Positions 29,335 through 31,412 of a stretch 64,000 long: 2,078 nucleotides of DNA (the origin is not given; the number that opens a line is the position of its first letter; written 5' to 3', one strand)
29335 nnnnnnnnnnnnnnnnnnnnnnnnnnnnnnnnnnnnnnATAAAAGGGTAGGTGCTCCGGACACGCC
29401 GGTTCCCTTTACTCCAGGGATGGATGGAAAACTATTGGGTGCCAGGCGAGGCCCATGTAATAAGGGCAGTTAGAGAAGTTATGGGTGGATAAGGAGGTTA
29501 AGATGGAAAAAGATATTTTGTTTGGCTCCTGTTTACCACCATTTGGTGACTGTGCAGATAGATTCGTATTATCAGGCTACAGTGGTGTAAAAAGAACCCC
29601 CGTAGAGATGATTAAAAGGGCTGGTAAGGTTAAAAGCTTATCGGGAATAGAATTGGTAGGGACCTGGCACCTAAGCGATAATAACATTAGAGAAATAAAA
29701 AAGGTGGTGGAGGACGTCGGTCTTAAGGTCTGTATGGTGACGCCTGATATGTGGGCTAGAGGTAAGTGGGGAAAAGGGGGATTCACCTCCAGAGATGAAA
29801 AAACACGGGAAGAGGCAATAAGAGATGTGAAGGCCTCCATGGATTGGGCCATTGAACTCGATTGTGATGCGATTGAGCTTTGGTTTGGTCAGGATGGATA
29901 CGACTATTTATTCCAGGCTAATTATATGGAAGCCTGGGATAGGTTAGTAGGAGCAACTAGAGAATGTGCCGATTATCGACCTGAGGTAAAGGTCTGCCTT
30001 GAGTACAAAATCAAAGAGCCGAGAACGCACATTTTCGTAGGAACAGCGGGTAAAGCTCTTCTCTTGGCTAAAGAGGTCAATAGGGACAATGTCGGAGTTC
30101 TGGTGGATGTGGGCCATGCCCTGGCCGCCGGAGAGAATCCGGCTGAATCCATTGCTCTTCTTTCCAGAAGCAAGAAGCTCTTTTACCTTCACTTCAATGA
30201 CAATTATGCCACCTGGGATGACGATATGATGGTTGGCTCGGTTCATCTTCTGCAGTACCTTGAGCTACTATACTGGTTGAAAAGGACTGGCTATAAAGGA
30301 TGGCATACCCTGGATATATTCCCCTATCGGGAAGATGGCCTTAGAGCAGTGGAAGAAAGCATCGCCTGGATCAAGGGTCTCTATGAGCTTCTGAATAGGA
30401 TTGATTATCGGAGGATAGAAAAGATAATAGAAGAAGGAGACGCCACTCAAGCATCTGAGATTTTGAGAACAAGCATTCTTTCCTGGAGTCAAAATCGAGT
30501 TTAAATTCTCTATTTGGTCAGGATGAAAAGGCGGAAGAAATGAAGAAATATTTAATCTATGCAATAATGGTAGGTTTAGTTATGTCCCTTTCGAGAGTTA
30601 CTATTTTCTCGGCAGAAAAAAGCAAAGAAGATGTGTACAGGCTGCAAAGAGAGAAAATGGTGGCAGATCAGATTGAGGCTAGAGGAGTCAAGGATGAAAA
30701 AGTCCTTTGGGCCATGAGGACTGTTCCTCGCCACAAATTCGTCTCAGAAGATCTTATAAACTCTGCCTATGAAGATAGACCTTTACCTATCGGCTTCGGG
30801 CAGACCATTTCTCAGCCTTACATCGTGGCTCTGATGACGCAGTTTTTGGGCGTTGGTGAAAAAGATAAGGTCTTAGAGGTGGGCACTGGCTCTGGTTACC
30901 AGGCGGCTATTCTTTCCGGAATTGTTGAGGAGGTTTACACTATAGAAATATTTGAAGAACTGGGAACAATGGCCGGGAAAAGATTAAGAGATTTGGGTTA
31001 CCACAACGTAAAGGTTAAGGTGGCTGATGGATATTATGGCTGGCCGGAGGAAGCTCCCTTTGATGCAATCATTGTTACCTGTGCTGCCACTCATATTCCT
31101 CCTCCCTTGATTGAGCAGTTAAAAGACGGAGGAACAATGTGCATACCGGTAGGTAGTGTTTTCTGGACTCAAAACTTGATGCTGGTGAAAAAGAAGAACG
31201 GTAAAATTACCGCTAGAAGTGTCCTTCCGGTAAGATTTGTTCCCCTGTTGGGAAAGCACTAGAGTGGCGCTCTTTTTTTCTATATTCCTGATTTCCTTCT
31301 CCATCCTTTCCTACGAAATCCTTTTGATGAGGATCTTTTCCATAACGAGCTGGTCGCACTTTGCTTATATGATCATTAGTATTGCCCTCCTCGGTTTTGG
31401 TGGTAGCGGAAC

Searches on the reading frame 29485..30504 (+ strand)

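Call 53: search_protein_families(library=ncbifam, proteins=[window:29485-30504:+], max_evalue=0.00001)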
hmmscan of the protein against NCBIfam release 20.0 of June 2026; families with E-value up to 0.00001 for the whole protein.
window:29485-30504:+ (339 aa): 10 families
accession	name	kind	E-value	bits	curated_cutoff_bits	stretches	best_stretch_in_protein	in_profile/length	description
TIGR02631.1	xylA_Arthro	equivalog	3.5e-33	115.2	447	1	65-303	67-311/382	xylose isomerase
TIGR02635.1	RhaI_grampos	equivalog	1e-24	87.2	531.35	1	20-268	20-269/378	L-rhamnose isomerase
TIGR02629.1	L_rham_iso_rhiz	equivalog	2.9e-12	46.2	646.75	1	98-330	135-371/412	L-rhamnose catabolism isomerase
NF041099.2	keto_glucon_epim_IolO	equivalog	3.4e-11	42.9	300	1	65-298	47-266/269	5-keto-L-gluconate epimerase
NF007360.0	PRK09856.1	equivalog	3.6e-11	43.1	305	1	33-278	8-248/276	fructoselysine 3-epimerase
TIGR02630.1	xylose_isom_A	equivalog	3.9e-10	39.2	533.25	1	66-251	119-311/435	xylose isomerase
NF003998.0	PRK05474.1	subfamily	1.3e-09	37.4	459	1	69-254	124-316/439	xylose isomerase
TIGR03234.1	OH-pyruv-isom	equivalog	2.4e-09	36.9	353.45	1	42-296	16-253/254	hydroxypyruvate isomerase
NF043033.1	OxoTetrIsom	equivalog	1.7e-06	28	325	1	65-273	39-232/251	2-oxo-tetronate isomerase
NF007441.0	PRK09989.1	equivalog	2.6e-06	27.4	412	1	51-280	28-243/258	HPr family phosphocarrier protein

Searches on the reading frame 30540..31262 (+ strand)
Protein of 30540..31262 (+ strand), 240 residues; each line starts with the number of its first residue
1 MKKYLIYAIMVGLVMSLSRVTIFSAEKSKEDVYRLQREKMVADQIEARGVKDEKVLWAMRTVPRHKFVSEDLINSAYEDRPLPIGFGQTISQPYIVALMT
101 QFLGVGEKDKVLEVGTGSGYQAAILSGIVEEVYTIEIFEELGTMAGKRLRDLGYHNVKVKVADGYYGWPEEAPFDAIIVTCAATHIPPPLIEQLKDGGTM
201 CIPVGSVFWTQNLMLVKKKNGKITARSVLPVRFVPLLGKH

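Call 53: search_protein_families(library=ncbifam, proteins=[window:30540-31262:+], max_evalue=0.00001)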
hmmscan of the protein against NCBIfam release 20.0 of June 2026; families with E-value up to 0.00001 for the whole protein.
window:30540-31262:+ (240 aa): 6 families
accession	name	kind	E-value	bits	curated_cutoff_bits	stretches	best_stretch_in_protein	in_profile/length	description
NF001453.0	PRK00312.1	equivalog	3.1e-75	252.4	188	1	37-239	10-212/217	protein-L-isoaspartate(D-aspartate) O-methyltransferase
NF010549.0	PRK13942.1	equivalog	4.3e-71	238.8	282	1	36-240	6-211/215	protein-L-isoaspartate O-methyltransferase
TIGR00080.1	pimt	equivalog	5.2e-68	229.1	159.05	1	37-239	7-211/216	protein-L-isoaspartate O-methyltransferase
TIGR04364.1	methyltran_FxLD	equivalog_domain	5.5e-39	134.3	320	1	37-238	5-214/394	methyltransferase, FxLD system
TIGR04188.1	methyltr_grsp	subfamily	3.5e-36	125.3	380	1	91-221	91-222/363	ATP-grasp peptide maturase system methyltransferase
NF010550.0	PRK13943.1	equivalog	9.5e-33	113.7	359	1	35-235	5-212/322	protein-L-isoaspartate O-methyltransferase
